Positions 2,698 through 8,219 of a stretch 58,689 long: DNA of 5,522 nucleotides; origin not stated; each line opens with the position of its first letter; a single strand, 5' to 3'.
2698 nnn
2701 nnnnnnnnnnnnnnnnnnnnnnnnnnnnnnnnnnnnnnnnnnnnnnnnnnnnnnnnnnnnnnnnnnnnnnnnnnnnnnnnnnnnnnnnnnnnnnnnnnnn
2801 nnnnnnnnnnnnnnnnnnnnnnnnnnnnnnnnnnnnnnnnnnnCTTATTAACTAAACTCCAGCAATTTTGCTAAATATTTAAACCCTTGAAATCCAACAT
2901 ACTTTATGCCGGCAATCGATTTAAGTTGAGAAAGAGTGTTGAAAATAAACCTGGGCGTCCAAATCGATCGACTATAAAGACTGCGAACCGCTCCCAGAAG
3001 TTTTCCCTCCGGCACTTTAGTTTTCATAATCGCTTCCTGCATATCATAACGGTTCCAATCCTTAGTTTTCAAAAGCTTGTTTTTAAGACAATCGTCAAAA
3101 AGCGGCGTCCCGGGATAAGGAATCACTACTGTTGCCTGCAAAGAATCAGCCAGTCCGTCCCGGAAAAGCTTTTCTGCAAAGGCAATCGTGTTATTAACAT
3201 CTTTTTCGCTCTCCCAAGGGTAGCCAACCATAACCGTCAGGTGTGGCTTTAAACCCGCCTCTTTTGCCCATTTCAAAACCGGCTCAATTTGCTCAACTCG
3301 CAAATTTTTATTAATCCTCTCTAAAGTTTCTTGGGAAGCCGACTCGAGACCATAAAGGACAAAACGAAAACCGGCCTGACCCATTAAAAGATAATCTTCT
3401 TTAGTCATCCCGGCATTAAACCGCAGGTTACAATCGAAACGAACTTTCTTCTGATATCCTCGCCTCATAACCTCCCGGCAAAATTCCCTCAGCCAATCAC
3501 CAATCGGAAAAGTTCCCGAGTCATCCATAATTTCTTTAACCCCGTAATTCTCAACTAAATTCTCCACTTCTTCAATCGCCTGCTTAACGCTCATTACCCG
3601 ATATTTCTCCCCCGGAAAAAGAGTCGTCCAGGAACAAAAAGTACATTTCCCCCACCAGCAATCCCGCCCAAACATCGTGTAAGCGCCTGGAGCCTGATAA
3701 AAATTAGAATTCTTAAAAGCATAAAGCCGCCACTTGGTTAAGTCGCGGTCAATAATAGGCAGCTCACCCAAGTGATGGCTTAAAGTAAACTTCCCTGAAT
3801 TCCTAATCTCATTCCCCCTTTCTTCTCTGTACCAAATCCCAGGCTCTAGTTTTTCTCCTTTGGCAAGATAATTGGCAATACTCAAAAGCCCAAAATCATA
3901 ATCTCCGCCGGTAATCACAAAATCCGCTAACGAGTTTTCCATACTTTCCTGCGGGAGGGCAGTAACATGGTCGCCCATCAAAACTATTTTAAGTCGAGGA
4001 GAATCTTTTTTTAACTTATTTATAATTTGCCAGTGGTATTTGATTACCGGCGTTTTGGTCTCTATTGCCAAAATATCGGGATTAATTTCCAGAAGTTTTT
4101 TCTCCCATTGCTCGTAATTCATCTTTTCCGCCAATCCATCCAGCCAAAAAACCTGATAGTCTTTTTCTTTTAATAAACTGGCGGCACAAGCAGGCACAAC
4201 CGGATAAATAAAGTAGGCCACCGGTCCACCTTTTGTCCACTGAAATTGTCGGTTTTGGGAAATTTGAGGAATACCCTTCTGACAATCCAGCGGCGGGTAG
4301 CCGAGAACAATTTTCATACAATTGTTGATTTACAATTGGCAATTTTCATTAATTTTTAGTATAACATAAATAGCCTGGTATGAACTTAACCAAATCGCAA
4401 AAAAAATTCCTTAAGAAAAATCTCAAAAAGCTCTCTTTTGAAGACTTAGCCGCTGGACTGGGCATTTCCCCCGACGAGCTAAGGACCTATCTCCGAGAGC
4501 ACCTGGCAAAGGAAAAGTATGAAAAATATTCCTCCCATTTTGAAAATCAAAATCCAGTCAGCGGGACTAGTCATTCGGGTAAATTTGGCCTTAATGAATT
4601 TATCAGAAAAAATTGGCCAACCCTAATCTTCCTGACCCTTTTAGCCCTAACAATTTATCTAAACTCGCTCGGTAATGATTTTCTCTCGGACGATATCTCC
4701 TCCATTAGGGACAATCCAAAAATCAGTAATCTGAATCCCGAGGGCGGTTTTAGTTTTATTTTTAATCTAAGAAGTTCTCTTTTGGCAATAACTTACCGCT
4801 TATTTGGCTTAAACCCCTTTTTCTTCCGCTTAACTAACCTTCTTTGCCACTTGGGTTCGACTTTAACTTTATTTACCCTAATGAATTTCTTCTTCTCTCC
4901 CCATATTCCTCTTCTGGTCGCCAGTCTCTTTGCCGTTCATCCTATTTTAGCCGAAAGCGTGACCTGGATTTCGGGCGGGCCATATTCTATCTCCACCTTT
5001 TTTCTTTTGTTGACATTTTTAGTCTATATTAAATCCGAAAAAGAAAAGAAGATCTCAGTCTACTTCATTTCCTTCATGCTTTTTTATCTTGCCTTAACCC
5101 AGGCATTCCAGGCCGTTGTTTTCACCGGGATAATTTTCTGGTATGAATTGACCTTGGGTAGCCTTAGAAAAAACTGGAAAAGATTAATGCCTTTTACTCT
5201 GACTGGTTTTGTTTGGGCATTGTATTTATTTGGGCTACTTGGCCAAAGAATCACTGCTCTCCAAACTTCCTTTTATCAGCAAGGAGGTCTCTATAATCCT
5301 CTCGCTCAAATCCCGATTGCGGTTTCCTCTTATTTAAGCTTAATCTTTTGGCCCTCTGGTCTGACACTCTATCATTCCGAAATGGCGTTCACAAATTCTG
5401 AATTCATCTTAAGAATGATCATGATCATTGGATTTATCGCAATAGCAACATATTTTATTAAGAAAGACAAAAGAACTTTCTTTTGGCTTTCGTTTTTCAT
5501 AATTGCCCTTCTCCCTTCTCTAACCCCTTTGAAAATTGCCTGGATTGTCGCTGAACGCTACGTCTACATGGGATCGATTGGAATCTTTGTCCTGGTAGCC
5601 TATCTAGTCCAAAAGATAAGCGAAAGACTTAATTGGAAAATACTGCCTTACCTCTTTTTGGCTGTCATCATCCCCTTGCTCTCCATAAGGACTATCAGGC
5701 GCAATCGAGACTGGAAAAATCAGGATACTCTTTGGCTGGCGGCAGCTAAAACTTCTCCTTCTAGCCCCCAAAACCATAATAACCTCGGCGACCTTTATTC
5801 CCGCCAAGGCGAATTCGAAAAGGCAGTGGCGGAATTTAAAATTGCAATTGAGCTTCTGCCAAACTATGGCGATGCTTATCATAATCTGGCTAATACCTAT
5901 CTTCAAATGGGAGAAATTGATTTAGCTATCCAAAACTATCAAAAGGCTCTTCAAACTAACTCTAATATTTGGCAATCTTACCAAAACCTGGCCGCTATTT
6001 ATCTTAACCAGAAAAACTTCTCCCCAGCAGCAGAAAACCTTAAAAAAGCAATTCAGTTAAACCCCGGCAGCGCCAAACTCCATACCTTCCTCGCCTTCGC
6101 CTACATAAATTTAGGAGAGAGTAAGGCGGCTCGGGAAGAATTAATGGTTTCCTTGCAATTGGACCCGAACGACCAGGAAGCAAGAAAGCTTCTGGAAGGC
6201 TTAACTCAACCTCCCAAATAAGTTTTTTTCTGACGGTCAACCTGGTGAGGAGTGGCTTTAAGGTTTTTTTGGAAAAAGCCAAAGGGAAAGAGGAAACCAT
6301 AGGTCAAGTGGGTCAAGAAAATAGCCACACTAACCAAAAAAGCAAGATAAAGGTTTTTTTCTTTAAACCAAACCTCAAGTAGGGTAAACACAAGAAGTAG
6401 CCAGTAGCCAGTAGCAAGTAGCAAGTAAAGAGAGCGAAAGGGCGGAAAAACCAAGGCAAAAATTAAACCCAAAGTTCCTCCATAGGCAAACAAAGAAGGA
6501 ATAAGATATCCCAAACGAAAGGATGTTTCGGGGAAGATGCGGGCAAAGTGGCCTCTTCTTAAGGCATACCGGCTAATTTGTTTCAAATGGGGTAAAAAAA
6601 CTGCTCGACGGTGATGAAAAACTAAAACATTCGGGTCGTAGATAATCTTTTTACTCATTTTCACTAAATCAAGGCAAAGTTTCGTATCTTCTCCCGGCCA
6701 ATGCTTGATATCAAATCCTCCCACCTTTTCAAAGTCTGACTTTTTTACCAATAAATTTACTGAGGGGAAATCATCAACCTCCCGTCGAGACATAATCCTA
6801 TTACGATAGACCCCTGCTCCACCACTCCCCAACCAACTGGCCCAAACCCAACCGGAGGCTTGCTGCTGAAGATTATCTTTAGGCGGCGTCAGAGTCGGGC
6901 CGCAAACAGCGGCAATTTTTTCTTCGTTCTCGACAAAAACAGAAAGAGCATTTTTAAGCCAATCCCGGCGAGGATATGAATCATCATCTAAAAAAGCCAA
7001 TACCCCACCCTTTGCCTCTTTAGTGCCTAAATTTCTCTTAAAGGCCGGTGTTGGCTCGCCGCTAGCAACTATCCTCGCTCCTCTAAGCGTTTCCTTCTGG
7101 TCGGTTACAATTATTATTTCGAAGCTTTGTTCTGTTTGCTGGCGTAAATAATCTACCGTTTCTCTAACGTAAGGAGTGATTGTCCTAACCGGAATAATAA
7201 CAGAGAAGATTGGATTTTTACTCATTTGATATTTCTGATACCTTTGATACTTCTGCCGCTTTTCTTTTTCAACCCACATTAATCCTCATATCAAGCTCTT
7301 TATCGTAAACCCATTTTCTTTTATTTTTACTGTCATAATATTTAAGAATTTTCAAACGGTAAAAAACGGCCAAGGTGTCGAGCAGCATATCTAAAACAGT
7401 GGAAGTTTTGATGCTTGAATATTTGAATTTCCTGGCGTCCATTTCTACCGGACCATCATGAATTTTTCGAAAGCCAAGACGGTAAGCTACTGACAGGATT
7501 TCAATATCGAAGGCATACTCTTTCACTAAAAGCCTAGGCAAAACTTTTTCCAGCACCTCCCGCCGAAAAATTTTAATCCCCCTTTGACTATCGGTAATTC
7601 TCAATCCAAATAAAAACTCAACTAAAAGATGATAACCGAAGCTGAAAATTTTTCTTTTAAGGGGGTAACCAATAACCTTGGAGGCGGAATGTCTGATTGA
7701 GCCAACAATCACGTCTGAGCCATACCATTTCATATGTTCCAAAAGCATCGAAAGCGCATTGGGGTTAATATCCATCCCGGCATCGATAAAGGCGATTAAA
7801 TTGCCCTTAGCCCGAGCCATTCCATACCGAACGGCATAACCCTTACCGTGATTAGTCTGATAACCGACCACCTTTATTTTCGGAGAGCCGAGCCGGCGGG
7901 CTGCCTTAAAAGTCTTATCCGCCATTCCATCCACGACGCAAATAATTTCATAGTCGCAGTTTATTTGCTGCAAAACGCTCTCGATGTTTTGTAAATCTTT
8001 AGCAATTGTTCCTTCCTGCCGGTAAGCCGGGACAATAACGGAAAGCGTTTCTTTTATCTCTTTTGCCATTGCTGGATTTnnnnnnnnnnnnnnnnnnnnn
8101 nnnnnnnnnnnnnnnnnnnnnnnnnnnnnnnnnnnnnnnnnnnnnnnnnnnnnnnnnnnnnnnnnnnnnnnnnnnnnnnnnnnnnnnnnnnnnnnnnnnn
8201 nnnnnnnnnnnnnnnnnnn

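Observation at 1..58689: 58-kb one-strand glycosylation super-locus with 24 GT-C-like membrane proteins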

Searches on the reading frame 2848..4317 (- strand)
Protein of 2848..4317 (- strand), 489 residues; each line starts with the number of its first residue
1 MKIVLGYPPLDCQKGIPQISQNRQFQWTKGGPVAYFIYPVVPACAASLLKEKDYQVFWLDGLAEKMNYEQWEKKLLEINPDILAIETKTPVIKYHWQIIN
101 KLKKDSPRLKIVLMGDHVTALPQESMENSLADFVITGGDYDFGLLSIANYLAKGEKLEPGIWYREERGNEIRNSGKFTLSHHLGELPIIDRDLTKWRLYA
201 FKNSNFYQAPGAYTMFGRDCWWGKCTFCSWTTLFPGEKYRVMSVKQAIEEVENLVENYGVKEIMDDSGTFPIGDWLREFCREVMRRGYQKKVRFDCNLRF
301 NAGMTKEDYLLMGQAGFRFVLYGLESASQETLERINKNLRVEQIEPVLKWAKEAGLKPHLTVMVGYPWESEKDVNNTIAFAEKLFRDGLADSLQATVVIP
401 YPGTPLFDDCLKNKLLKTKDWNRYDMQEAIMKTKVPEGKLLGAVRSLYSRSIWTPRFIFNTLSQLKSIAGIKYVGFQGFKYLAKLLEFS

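Call 4: search_protein_families(library=pfam, proteins=[window:2848-4317:-], max_evalue=0.01)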
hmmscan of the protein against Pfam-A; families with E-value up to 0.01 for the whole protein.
window:2848-4317:- (489 aa): 2 families
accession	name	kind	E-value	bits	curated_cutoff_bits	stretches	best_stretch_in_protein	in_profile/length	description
PF04055.27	Radical_SAM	-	5.5e-19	69.4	29.5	1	217-381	4-166/166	Radical SAM superfamily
PF02310.24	B12-binding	-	2.2e-07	31.2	32.1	1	38-137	13-111/121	B12 binding domain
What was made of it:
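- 2848..4317 (-): g04, B12-binding radical-SAM enzyme (class B; candidate sugar C-methylase or ring modifier). Radical_SAM at 69 bits plus B12-binding (call 4).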

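Call 14: search_protein_families(library=ncbifam, proteins=[window:2848-4317:-], max_evalue=1)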
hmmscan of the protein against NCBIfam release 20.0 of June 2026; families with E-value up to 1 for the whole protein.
window:2848-4317:- (489 aa): 34 families (the best 25 are shown)
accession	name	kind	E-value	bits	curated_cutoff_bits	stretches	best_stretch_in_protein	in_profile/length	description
TIGR03471.1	HpnJ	equivalog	7.8e-46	156.9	577.6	1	34-463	29-444/472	hopanoid biosynthesis associated radical SAM protein HpnJ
NF050148.1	rSAM_ApyD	equivalog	4.4e-29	101.4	750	1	68-410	63-393/645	RiPP biosynthesis radical SAM protein ApyD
TIGR02026.1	BchE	equivalog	9.4e-29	100.6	481.35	1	49-450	32-426/497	magnesium-protoporphyrin IX monomethyl ester anaerobic oxidative cyclase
TIGR04479.1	bcpD_PhpK_rSAM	subfamily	4.4e-23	81.4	600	1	46-383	79-408/504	PhpK family radical SAM P-methyltransferase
TIGR04072.2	rSAM_ladder_B12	equivalog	2.3e-22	79.2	360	1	34-415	13-377/443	lipid biosynthesis B12-binding/radical SAM protein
TIGR04367.1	HpnR_B12_rSAM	equivalog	1.8e-21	76.2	650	1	68-438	49-399/490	hopanoid C-3 methylase HpnR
TIGR03975.1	rSAM_ocin_1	subfamily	5.9e-21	74.6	281.85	1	98-380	147-426/606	RiPP maturation radical SAM C-methyltransferase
TIGR04385.1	B12_rSAM_cofa1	equivalog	1.1e-19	71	450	1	37-386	18-366/438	B12 lower ligand biosynthesis radical SAM protein BzaD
TIGR04013.1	B12_SAM_MJ_1487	hypoth_equivalog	8.6e-17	61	251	2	320-408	269-355/382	TIGR04013 family B12-binding domain/radical SAM domain-containing protein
TIGR04014.1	B12_SAM_MJ_0865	equivalog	5.2e-16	58.4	360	2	319-412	271-360/434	methyl-coenzyme M reductase glutamine C-methyltransferase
NF040542.1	rSAM_RCCLKC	equivalog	3.7e-15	56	450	1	39-409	13-376/423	arsinothricin biosynthesis radical SAM protein ArsL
TIGR04295.1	B12_rSAM_oligo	hypoth_equivalog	2e-13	49.9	400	1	38-409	24-383/422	TIGR04295 family B12-binding domain-containing radical SAM protein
NF040546.1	rSAM_CUAEP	equivalog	6.1e-12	45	500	1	42-383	16-340/468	CUAEP/CCAEP-tail radical SAM (seleno)protein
NF038361.1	rSAM_Sden_1168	equivalog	9e-12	44.3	575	1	217-417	288-480/560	Sden_1168 family B12-binding radical SAM P-methyltransferase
NF033070.1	rSAM_AprD4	equivalog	5.9e-11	41.9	500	1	181-434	168-413/456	AprD4 family radical SAM diol-dehydratase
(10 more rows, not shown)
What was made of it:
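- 2848..4317 (-): HpnJ-like at 157 bits, far below the cut-off (call 14).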

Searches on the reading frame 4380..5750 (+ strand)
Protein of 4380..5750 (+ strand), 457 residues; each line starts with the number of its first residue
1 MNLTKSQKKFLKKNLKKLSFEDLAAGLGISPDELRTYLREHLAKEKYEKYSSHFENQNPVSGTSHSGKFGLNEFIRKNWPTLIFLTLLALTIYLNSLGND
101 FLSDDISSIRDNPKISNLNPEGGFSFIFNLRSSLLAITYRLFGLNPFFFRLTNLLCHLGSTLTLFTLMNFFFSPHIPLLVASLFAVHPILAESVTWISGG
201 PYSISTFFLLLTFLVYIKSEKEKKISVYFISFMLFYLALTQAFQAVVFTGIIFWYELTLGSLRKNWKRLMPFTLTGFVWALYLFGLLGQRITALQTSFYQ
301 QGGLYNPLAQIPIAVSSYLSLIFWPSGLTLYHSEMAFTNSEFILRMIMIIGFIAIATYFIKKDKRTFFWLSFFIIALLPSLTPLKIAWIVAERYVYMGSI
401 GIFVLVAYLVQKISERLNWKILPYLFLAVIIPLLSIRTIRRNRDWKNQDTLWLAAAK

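Call 13: search_protein_families(library=pfam, proteins=[window:4380-5750:+], max_evalue=10)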
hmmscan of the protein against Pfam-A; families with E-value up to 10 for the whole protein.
window:4380-5750:+ (457 aa): 4 families
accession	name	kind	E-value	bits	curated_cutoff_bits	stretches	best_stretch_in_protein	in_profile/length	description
PF20803.2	PaaX_M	-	0.0085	16.6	24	1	9-59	24-74/83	PaaX protein central Cas2-like domain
PF19579.4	FtsL_2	-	0.22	11.9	24.6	1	66-91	5-30/100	Bacteriodetes cell division protein (FtsL-like)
PF06227.17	Poxv_Bcl-2-like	-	0.32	11.2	23.6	1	342-374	111-143/156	Poxvirus Bcl-2-like proteins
PF12036.14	DUF3522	-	0.98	10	29.3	1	346-433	79-165/188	Protein of unknown function (DUF3522)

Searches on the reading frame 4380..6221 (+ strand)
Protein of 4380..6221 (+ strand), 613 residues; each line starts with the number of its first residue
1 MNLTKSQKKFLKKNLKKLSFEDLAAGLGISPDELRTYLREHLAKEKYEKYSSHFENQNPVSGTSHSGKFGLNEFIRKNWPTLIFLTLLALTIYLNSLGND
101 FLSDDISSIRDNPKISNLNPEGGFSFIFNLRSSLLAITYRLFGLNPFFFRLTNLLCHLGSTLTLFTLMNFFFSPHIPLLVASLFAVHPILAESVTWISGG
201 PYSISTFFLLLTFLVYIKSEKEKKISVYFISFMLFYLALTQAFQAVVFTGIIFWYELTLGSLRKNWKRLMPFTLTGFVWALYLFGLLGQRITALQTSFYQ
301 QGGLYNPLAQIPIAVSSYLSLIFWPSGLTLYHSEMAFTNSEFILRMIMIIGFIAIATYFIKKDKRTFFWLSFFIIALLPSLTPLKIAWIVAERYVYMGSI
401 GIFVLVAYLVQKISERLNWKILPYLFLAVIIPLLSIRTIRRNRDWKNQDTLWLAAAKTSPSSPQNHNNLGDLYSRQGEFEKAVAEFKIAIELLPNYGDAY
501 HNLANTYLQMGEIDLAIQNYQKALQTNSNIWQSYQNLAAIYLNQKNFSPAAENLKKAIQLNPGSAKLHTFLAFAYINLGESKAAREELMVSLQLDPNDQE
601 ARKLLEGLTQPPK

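Call 4: search_protein_families(library=pfam, proteins=[window:4380-6221:+], max_evalue=0.01)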
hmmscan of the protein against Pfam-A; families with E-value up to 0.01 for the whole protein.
window:4380-6221:+ (613 aa): 23 families
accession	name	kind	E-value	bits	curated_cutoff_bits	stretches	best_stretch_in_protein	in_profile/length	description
PF07719.23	TPR_2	-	1.4e-24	84.6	27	3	465-496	3-34/34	Tetratricopeptide repeat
PF00515.34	TPR_1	-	3.2e-24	84.1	27.8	3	498-529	2-33/34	Tetratricopeptide repeat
PF13181.12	TPR_8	-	2.4e-22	77.6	25.7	3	498-528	2-32/34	Tetratricopeptide repeat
PF13431.12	TPR_17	-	3.1e-21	74.2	24.4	3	489-518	5-34/34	Tetratricopeptide repeat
PF13414.12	TPR_11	-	5.2e-17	61.7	26.8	3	470-511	1-42/42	TPR repeat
PF14559.12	TPR_19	-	1.3e-16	61.1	25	2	544-605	4-65/68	Tetratricopeptide repeat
PF13428.12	TPR_14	-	5e-15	55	23.5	1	468-505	6-43/44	Tetratricopeptide repeat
PF13424.12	TPR_12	-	2.6e-14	53.6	30.1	2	466-525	6-73/77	Tetratricopeptide repeat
PF13432.12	TPR_16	-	2.8e-12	47.3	32.7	2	468-525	2-59/65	Tetratricopeptide repeat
PF13371.12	TPR_9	-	8.6e-09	35.7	35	1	537-606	1-70/73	Tetratricopeptide repeat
PF13374.12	TPR_10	-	9.1e-09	35.5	27.5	1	498-526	3-31/42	Tetratricopeptide repeat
PF13176.12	TPR_7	-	1.6e-08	34.4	27.9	0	499-526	1-28/36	Tetratricopeptide repeat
PF13174.12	TPR_6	-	2e-07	31.6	26.3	0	498-525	1-28/33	Tetratricopeptide repeat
PF12895.13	ANAPC3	-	4.5e-06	27.3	27.2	0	532-586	24-77/82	Anaphase-promoting complex, cyclosome, subunit 3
PF25063.1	ARM_TT21_C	-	8.1e-06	26.3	35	1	495-576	93-175/209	Tetratricopeptide repeat protein 21 C-terminal ARM domain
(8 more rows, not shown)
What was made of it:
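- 4380..6221 (+): g05, GT-C-like polytopic domain with a C-terminal TPR domain. TPR families hit at residues 455-611 (call 4).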

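Call 14: search_protein_families(library=ncbifam, proteins=[window:4380-6221:+], max_evalue=1)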
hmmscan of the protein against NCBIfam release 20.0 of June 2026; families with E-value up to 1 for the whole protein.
window:4380-6221:+ (613 aa): 41 families (the best 25 are shown)
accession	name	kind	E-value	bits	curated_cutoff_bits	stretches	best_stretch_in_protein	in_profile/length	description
TIGR02521.1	type_IV_pilW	equivalog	2.7e-20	72.9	154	2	532-601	32-101/234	type IV pilus biogenesis/stability protein PilW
TIGR02917.1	PEP_TPR_lipo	equivalog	2.2e-18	65.5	312.2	1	456-604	458-606/899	XrtA/PEP-CTERM system TPR-repeat protein PrsT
NF040959.1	MamA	equivalog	7.2e-18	64.8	200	2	498-601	72-175/204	magnetosome protein MamA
NF047558.1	TPR_END_plus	domain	6.4e-14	51.6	32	3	534-563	2-31/56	TPR end-of-group domain-containing protein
NF047507.1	TPR_BatC_Lepto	exception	6e-11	42.2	175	3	574-611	105-142/214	TPR repeat-containing protein BatC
NF033762.1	social_mot_Tgl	equivalog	7.8e-11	41.8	225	1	455-584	57-189/252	social motility TPR repeat lipoprotein Tgl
NF033920.0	C39_PA2778_fam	equivalog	4.7e-09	36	150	2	437-526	164-253/255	PA2778 family cysteine peptidase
NF033758.1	gliding_GltE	equivalog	1.7e-08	33.9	225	1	454-603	77-226/411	adventurous gliding motility TPR repeat lipoprotein GltE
NF008757.0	PRK11788.1-5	equivalog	6.6e-08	32.1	363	1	461-593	67-208/388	lipopolysaccharide assembly protein LapB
NF008391.2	PRK11189.1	equivalog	8.6e-08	32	250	2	455-527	91-163/297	lipoprotein NlpI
TIGR02552.1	LcrH_SycD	equivalog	1.4e-07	31.3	104.8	2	468-528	57-117/136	SycD/LcrH family type III secretion system chaperone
TIGR00990.1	3a0801s09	subfamily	1.5e-07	30.5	757.25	1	465-572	333-440/615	mitochondrial import receptor subunit TOM70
NF047371.1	FlcA_CTERM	equivalog_domain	2.9e-07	29.3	300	1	468-587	404-529/646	periplasmic flagellar collar protein FlcA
NF002725.1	PRK02603.1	equivalog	2e-06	27.9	143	2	476-553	48-128/173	photosystem I assembly protein Ycf3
NF052415.1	T3SS_chap_SctY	equivalog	2.2e-06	28.1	70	2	501-588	10-100/106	type III secretion apparatus assembly chaperone SctY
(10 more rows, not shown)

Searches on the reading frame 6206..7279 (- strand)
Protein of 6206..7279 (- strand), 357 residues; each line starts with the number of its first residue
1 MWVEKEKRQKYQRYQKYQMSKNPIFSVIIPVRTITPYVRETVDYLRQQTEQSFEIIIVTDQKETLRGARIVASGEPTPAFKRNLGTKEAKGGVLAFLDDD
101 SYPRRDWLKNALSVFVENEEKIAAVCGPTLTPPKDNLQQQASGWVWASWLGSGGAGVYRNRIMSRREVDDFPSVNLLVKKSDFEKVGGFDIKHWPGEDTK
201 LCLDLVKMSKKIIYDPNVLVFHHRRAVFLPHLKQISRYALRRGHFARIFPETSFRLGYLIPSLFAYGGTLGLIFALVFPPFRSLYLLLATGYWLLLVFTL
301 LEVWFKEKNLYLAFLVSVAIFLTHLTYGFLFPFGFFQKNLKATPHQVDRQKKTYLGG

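Call 4: search_protein_families(library=pfam, proteins=[window:6206-7279:-], max_evalue=0.01)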
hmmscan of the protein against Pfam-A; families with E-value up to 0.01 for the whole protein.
window:6206-7279:- (357 aa): 4 families
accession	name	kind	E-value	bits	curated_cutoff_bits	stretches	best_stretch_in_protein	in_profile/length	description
PF00535.33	Glycos_transf_2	-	1.1e-11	45.4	23.3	1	26-126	1-114/168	Glycosyl transferase family 2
PF13632.12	Glyco_trans_2_3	-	2.4e-08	34.5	27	1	95-300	3-196/198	Glycosyl transferase family group 2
PF10111.15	Glyco_tranf_2_2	-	4.3e-08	33.4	27.3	1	26-226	1-220/276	Glycosyltransferase like family 2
PF13641.12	Glyco_tranf_2_3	-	0.00021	21.8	27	1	25-233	3-222/230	Glycosyltransferase like family 2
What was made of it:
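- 6206..7279 (-): g06, GT2 with C-terminal TM helices. Glycos_transf_2 and Glyco_trans_2_3 (call 4).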

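Call 50: search_protein_families(library=ncbifam, proteins=[window:6206-7279:-], max_evalue=1e-12)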
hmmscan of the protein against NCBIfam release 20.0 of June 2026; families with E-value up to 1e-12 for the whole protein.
window:6206-7279:- (357 aa): 2 families
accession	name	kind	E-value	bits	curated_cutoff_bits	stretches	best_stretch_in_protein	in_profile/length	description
TIGR03965.1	mycofact_glyco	equivalog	1.6e-26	93.2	280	1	20-268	71-326/467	mycofactocin biosynthesis glycosyltransferase MftF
NF041875.1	EPS_EpsD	equivalog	5.5e-16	58.9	370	1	26-240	2-225/325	exopolysaccharide biosynthesis glycosyltransferase EpsD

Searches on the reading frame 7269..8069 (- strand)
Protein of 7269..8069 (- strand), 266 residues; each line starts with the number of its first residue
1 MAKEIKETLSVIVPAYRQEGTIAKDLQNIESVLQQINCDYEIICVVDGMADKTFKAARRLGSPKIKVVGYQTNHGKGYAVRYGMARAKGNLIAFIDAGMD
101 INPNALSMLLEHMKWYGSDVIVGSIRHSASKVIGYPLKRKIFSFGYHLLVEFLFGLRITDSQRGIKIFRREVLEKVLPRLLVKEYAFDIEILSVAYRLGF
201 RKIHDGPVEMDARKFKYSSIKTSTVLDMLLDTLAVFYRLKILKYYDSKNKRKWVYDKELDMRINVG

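Call 4: search_protein_families(library=pfam, proteins=[window:7269-8069:-], max_evalue=0.01)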
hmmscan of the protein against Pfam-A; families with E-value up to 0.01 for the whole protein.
window:7269-8069:- (266 aa): 3 families
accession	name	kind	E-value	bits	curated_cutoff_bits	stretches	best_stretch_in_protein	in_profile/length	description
PF00535.33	Glycos_transf_2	-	1.2e-24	87.6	23.3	1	10-176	1-167/168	Glycosyl transferase family 2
PF13641.12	Glyco_tranf_2_3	-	4.9e-06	27.2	27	1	9-111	3-109/230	Glycosyltransferase like family 2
PF10111.15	Glyco_tranf_2_2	-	0.0037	17.2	27.3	1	10-108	1-101/276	Glycosyltransferase like family 2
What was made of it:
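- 7269..8069 (-): g07, GT2 (soluble). Glycos_transf_2 at 87.6 bits (call 4).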

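Call 50: search_protein_families(library=ncbifam, proteins=[window:7269-8069:-], max_evalue=1e-12)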
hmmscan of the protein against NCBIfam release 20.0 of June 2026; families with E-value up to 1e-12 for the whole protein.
window:7269-8069:- (266 aa): 2 families
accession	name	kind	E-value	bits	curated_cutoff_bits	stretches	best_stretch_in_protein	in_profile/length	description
NF047588.1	GlcsyltransPgfSStrep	equivalog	1.7e-13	50.5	500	1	9-177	3-168/308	glycosyltransferase PgfS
TIGR03937.1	PgaC_IcaA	equivalog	4.8e-13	48.8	422.3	1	6-114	44-151/407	poly-beta-1,6-N-acetyl-D-glucosamine synthase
